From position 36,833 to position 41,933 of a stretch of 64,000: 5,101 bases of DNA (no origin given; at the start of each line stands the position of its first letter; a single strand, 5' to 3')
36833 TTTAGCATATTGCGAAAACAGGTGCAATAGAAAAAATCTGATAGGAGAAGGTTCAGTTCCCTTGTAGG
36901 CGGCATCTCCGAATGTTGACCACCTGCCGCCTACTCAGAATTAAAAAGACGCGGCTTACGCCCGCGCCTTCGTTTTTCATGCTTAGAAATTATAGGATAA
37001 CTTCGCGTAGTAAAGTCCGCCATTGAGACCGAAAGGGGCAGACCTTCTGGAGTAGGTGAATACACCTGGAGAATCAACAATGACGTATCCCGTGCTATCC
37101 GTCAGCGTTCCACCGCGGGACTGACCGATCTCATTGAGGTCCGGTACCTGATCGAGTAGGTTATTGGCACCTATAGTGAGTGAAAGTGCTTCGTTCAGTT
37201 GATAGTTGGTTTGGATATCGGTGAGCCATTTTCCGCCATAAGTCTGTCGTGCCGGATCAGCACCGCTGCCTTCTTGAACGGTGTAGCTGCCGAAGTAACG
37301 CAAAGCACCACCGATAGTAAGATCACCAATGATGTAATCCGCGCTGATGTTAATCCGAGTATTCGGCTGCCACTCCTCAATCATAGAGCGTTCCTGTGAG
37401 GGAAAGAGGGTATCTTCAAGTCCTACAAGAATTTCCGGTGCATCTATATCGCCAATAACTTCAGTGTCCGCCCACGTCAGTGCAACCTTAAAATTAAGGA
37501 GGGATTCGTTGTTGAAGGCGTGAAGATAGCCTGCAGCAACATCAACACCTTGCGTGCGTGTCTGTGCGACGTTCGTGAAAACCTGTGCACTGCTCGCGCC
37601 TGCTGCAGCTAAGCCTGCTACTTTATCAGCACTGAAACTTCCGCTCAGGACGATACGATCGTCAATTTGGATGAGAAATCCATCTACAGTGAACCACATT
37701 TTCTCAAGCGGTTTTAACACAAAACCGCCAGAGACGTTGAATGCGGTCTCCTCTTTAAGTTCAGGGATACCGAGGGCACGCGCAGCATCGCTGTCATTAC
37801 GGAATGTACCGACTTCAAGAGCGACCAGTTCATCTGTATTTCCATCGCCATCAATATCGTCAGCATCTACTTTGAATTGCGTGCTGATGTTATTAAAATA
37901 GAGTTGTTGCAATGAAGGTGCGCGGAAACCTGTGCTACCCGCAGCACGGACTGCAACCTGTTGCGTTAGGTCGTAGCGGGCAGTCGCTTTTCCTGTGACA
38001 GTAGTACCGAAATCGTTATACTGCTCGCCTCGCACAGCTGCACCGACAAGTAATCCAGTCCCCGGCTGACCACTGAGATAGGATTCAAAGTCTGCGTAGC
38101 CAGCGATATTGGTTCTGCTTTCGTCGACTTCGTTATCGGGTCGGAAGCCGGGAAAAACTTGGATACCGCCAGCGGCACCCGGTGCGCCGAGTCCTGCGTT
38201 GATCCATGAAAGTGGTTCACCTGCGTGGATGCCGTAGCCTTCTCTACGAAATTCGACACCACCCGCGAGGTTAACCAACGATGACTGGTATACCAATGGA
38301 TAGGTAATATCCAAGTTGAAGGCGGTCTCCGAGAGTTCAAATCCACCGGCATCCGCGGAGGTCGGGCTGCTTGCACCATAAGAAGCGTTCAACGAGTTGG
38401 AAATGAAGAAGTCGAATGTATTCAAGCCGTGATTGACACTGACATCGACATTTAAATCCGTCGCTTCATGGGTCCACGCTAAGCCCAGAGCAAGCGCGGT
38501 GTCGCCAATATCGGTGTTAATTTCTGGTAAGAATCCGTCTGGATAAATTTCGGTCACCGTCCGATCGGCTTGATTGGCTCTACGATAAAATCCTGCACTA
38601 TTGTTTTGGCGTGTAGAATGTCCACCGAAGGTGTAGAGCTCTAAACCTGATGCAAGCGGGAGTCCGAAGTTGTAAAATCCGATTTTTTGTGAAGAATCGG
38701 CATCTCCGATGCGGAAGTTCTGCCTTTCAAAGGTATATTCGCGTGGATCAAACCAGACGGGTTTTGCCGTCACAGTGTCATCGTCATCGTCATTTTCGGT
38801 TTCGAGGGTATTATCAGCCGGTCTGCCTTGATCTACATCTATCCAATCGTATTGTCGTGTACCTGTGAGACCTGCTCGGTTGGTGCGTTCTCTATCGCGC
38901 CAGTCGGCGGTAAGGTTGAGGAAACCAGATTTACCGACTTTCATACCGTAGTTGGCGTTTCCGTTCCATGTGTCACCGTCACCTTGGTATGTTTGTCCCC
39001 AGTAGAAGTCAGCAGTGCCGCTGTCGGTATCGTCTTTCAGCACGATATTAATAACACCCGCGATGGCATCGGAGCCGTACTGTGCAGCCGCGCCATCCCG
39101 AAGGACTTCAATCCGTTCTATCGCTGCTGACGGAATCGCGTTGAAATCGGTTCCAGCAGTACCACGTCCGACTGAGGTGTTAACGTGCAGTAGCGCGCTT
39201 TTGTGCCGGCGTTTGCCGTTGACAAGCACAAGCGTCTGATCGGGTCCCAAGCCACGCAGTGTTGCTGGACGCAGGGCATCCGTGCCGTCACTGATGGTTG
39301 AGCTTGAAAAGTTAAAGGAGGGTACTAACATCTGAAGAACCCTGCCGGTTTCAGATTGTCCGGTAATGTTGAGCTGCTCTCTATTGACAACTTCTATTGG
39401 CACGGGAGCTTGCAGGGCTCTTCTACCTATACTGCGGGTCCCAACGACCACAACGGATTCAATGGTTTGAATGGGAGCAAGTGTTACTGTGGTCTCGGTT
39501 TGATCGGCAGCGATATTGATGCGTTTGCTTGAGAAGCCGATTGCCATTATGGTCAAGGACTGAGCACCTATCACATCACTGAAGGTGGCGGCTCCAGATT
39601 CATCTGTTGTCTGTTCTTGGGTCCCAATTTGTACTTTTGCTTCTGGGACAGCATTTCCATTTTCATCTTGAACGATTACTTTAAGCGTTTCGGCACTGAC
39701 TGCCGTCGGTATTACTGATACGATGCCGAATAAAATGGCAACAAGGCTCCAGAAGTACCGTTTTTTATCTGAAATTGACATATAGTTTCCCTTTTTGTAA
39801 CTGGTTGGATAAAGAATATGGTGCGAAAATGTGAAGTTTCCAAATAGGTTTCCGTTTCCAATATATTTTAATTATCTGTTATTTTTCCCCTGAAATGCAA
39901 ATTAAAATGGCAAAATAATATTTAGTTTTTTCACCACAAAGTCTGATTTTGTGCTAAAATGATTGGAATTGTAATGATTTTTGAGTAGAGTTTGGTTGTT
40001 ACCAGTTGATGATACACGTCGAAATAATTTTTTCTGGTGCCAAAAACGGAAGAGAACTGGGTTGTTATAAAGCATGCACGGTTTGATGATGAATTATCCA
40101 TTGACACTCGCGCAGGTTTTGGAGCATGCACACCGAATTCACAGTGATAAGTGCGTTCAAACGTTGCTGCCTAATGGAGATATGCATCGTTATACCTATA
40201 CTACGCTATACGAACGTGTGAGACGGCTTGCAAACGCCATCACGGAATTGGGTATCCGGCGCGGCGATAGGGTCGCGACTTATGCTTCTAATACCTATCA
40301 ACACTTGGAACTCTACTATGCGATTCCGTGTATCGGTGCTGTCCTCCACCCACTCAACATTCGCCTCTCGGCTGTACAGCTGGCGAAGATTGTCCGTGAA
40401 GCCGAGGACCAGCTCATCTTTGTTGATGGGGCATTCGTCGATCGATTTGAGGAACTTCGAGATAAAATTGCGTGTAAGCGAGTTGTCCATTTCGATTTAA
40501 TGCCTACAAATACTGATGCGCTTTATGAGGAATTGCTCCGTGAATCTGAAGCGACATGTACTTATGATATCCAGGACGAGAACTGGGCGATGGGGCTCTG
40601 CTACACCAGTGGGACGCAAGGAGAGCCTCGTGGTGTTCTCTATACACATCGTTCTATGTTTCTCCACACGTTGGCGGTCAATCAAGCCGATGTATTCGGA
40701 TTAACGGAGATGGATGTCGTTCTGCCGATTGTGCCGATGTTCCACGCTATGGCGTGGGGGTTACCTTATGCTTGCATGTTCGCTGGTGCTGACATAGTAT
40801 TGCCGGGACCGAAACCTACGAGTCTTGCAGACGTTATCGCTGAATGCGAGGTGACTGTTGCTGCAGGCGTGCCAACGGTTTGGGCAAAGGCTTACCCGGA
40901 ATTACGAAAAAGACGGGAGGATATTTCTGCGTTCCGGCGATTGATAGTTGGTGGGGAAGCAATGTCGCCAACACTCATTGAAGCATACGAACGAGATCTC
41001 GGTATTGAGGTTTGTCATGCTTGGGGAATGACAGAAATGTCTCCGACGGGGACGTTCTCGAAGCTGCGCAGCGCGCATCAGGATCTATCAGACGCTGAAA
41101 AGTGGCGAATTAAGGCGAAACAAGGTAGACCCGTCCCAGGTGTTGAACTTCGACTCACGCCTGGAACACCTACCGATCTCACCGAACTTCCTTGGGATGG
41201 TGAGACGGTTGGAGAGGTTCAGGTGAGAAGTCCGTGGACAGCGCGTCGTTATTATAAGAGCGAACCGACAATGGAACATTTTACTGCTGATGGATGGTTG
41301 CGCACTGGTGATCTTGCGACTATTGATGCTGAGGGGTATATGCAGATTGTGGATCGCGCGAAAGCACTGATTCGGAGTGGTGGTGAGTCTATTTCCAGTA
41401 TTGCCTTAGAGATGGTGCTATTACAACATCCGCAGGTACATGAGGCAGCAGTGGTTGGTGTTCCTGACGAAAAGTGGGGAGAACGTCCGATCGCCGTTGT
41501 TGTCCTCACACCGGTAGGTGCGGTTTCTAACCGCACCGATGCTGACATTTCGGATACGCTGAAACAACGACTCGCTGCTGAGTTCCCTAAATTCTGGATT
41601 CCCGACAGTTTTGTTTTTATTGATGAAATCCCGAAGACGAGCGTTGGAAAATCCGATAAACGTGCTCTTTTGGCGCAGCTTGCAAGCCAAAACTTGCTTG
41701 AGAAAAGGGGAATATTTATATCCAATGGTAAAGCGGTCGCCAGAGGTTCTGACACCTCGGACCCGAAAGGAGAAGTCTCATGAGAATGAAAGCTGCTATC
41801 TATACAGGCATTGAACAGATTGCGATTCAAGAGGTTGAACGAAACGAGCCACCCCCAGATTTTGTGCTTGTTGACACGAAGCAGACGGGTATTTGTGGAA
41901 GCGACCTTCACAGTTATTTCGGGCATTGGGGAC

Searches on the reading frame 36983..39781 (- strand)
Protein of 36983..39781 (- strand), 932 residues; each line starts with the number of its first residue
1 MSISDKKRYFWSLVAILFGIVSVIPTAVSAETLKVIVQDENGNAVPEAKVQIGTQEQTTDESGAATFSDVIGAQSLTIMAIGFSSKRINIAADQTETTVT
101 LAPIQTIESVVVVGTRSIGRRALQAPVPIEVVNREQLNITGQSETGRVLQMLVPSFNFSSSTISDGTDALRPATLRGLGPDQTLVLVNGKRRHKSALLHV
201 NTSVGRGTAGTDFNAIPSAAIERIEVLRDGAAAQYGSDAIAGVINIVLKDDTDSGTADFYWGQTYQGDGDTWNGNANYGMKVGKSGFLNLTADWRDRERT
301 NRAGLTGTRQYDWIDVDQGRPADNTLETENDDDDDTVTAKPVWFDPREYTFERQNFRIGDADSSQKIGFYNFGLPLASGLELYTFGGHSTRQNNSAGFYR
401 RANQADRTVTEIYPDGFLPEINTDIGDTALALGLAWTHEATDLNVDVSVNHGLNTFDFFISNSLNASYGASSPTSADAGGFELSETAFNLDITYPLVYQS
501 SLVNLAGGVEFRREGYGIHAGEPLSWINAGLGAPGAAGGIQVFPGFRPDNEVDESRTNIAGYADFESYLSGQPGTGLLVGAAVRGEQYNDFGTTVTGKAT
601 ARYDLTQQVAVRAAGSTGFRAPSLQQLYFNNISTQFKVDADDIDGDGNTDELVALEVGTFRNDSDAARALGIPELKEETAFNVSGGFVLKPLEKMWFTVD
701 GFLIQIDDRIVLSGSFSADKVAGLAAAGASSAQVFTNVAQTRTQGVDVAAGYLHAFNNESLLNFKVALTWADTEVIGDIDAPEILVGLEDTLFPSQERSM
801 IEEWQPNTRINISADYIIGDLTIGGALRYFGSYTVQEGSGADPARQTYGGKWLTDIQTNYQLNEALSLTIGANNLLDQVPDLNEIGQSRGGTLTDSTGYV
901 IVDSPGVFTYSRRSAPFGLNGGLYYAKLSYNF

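Call 55: search_protein_families(library=pfam, proteins=[window:36983-39781:-], max_evalue=0.00001)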
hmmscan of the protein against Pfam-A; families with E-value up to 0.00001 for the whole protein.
window:36983-39781:- (932 aa): 3 families
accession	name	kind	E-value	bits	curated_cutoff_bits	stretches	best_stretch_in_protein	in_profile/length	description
PF00593.30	TonB_dep_Rec_b-barrel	-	1.4e-32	114.6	27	1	385-875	21-436/436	TonB dependent receptor-like, beta-barrel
PF07715.20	Plug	-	3.3e-20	73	23.9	1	124-243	4-107/107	TonB-dependent Receptor Plug Domain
PF13620.12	CarboxypepD_reg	-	9.9e-07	29.5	32.3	1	32-97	1-76/82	Carboxypeptidase regulatory-like domain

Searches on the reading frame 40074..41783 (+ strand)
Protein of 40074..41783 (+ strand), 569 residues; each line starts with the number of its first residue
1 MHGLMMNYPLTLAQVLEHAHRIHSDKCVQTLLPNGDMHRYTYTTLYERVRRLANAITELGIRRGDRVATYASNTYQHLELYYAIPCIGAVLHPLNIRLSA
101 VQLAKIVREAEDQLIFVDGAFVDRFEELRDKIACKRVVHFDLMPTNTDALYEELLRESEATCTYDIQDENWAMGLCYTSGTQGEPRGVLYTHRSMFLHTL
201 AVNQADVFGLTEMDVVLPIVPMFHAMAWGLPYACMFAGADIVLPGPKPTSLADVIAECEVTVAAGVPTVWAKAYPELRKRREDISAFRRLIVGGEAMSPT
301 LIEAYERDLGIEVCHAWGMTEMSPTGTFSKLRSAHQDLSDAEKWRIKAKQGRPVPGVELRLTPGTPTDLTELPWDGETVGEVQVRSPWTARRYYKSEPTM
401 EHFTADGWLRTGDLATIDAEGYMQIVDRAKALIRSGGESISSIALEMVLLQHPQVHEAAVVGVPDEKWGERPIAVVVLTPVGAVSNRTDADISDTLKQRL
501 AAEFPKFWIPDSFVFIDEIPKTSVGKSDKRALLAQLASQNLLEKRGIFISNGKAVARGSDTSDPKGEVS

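Call 13: search_protein_families(library=pfam, proteins=[window:40074-41783:+], max_evalue=0.001)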
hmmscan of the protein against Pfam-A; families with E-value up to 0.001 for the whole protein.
window:40074-41783:+ (569 aa): 2 families
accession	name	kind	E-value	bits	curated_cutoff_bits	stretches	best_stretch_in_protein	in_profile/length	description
PF00501.34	AMP-binding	-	2.9e-71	240.7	29.9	1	35-394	17-384/384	AMP-binding enzyme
PF13193.12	AMP-binding_C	-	7.1e-21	75.4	24.5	1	445-526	2-76/76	AMP-binding enzyme C-terminal domain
